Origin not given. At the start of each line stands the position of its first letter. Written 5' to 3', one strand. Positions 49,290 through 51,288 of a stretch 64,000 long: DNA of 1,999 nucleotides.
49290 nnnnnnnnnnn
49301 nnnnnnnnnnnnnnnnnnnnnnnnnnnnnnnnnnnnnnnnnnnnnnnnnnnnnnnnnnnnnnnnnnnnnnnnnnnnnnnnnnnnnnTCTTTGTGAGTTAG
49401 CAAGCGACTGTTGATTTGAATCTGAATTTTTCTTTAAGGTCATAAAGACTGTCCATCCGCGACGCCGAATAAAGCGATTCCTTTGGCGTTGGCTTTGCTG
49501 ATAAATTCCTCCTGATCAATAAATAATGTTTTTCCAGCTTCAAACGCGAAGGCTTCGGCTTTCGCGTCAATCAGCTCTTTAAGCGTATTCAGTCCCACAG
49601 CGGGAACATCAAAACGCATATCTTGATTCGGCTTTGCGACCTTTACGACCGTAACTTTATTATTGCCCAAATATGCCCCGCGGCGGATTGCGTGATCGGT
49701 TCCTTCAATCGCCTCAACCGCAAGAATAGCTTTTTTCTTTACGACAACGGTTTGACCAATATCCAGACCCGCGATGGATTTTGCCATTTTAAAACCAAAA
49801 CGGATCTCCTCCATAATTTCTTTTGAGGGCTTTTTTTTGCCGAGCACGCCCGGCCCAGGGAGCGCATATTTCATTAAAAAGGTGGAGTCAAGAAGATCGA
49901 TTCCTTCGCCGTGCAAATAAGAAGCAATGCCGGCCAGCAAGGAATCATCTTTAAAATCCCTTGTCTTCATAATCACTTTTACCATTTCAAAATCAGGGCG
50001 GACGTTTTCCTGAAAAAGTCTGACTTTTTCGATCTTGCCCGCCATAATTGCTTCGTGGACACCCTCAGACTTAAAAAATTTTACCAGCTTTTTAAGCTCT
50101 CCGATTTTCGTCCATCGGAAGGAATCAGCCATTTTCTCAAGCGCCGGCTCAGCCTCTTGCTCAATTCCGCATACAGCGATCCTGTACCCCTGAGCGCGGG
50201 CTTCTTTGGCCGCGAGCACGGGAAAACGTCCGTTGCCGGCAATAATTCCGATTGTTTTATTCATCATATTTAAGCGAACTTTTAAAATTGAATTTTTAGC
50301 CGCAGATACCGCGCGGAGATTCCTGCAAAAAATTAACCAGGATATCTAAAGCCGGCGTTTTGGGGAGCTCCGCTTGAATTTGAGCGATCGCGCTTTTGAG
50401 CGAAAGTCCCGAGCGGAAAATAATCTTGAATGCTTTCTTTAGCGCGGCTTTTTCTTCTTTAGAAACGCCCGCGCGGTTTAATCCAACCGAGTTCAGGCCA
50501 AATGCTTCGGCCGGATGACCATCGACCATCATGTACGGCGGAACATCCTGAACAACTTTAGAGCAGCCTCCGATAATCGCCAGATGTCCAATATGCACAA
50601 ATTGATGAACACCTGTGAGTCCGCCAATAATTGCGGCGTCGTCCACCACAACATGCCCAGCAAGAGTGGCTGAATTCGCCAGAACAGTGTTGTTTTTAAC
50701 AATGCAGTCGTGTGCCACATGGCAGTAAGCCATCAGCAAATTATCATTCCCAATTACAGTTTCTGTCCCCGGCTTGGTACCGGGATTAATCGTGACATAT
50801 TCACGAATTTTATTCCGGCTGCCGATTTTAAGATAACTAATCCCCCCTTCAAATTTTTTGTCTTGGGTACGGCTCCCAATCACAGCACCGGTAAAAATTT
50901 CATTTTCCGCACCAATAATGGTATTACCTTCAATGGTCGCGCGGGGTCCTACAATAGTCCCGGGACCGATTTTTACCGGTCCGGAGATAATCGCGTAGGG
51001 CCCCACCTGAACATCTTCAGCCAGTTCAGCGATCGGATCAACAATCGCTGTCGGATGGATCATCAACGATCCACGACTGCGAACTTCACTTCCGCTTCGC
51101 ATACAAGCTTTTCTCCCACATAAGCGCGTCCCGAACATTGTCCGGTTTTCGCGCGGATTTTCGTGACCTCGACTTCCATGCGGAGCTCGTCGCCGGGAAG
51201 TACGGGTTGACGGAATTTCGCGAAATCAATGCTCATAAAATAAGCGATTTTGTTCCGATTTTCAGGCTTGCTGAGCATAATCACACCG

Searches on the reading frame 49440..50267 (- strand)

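Call 76: search_protein_families(library=pfam, proteins=[window:49440-50267:-], max_evalue=0.000001)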
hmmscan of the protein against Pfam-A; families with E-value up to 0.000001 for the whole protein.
window:49440-50267:- (275 aa): 2 families
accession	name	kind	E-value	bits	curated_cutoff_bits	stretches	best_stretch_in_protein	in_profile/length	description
PF06230.17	LpxI_C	-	1.5e-48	164.4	25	1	139-266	2-130/131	LpxI C-terminal domain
PF17930.7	LpxI_N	-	8.8e-37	126.4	25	1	5-132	1-126/129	LpxI N-terminal domain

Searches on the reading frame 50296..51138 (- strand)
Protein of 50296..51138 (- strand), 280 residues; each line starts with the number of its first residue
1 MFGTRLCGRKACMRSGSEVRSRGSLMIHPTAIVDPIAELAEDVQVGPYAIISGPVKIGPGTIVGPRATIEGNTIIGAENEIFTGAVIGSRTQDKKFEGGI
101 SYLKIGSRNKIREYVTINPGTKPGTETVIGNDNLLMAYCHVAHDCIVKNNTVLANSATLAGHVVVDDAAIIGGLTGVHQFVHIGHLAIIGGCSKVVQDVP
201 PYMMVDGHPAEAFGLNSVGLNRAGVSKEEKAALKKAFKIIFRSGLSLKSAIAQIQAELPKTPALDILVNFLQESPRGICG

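Call 76: search_protein_families(library=pfam, proteins=[window:50296-51138:-], max_evalue=0.000001)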
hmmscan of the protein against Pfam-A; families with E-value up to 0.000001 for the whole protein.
window:50296-51138:- (280 aa): 2 families
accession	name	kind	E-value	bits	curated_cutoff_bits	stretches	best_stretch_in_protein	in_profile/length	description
PF13720.11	Acetyltransf_11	-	9.1e-29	100.1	24.5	1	198-279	1-82/82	Udp N-acetylglucosamine O-acyltransferase; Domain 2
PF00132.30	Hexapep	-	5.8e-22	76.8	27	2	127-161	2-36/36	Bacterial transferase hexapeptide (six repeats)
